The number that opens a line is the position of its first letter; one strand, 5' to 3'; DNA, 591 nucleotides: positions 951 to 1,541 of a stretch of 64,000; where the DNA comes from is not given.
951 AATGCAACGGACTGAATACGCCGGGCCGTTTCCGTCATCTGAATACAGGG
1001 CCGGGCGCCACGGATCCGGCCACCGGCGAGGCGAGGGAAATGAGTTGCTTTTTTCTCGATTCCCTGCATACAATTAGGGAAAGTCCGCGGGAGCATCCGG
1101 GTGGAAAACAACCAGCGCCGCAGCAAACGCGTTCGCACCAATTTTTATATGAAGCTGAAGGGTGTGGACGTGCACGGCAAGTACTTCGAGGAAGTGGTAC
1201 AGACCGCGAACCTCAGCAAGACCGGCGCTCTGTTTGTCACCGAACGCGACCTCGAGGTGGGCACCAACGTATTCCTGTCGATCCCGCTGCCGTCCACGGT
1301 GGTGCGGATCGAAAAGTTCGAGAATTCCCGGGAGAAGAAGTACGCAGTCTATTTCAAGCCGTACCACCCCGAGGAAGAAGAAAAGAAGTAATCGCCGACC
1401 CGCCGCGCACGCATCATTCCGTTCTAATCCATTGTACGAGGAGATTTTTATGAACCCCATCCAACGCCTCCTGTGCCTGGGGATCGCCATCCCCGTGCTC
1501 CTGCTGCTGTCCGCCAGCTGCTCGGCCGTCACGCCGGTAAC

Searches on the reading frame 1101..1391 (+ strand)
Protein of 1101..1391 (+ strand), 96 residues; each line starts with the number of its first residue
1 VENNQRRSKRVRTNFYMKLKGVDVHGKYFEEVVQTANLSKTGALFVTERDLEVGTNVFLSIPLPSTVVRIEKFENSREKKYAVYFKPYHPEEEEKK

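Call 41: search_protein_families(library=pfam, proteins=[window:1101-1391:+], max_evalue=1)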
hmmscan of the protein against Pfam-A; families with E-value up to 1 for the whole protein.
window:1101-1391:+ (96 aa): 2 families
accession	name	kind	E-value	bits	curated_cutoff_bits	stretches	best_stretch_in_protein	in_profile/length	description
PF07238.19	PilZ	-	3.9e-08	34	22.5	1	5-94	2-94/102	PilZ domain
PF00207.28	A2M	-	0.078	13.3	21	1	37-74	35-73/92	Alpha-2-macroglobulin family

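Call 87: search_protein_families(library=ncbifam, proteins=[window:1101-1391:+], max_evalue=0.001)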
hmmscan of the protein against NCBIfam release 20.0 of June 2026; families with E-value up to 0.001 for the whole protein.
window:1101-1391:+ (96 aa): 0 families
